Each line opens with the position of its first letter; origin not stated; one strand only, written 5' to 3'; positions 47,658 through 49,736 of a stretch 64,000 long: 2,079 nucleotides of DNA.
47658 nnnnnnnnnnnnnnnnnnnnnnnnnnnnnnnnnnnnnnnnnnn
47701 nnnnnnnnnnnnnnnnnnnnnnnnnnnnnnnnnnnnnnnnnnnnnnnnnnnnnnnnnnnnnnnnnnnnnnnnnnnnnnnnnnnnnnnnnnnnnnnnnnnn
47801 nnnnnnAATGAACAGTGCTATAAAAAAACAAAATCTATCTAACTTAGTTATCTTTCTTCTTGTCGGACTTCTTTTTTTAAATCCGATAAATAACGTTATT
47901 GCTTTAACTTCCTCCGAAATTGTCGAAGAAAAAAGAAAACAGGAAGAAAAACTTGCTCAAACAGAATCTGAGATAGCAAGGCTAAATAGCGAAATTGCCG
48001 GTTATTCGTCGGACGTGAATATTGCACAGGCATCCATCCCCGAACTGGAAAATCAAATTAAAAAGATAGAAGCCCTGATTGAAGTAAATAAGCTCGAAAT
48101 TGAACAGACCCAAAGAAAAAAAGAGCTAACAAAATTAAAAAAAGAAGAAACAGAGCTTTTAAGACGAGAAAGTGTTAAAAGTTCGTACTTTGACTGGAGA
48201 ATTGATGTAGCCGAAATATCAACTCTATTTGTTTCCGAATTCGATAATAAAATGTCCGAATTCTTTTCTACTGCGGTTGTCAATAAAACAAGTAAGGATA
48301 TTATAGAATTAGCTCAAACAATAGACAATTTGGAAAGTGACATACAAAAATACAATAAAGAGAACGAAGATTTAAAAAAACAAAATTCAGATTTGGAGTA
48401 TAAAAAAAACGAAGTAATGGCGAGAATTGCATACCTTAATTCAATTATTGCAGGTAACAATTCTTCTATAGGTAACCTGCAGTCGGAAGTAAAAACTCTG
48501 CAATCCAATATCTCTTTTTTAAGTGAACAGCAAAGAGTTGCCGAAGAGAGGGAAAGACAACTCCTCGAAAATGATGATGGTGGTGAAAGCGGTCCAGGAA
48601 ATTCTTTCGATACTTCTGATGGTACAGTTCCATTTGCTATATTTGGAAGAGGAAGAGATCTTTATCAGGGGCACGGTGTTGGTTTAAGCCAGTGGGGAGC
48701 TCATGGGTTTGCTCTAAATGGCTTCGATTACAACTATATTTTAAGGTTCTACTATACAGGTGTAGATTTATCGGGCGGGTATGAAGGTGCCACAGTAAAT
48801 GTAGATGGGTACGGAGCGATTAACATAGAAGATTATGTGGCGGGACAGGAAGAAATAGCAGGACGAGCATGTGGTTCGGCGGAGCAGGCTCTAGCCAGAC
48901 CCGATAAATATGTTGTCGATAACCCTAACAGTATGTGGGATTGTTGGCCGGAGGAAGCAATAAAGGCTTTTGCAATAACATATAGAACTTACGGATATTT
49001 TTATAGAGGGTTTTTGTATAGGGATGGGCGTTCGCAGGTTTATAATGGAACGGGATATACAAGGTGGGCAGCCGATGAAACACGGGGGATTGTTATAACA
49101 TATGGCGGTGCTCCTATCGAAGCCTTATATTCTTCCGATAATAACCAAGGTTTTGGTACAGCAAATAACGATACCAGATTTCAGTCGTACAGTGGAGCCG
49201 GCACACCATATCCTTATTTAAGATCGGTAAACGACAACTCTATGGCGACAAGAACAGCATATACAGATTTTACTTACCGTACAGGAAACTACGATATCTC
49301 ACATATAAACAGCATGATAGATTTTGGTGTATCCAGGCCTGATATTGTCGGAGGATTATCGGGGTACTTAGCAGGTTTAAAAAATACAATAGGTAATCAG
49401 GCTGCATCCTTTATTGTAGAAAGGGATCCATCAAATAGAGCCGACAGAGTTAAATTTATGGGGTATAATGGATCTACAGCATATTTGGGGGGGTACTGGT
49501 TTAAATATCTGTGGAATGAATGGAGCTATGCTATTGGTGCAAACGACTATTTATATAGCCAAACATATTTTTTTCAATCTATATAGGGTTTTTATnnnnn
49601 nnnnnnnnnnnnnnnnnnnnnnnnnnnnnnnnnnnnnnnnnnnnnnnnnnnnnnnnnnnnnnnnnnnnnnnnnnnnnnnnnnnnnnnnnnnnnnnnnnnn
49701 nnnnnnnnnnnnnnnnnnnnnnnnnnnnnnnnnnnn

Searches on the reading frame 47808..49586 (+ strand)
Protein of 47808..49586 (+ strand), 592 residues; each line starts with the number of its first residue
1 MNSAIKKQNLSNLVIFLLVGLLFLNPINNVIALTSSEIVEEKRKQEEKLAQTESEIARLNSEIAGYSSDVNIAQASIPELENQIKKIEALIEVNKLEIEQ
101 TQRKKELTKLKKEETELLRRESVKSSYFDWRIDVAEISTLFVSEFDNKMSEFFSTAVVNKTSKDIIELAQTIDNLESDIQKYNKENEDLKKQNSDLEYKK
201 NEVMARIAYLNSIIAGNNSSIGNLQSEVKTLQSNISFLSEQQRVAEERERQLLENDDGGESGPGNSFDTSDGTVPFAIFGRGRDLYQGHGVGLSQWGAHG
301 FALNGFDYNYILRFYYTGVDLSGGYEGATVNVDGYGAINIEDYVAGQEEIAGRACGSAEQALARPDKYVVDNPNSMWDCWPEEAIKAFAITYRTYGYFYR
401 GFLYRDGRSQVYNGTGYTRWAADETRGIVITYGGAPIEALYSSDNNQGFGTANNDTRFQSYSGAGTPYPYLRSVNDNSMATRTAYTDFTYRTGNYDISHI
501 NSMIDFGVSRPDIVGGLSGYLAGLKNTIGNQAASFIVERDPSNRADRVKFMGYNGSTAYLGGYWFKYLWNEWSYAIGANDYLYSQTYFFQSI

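Call 45: search_protein_families(library=pfam, proteins=[window:47808-49586:+], max_evalue=0.001)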
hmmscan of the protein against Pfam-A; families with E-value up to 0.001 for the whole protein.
window:47808-49586:+ (592 aa): 1 family
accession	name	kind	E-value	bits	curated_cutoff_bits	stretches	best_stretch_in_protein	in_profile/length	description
PF08486.15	SpoIID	-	8e-07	30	23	1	374-432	23-97/97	Stage II sporulation protein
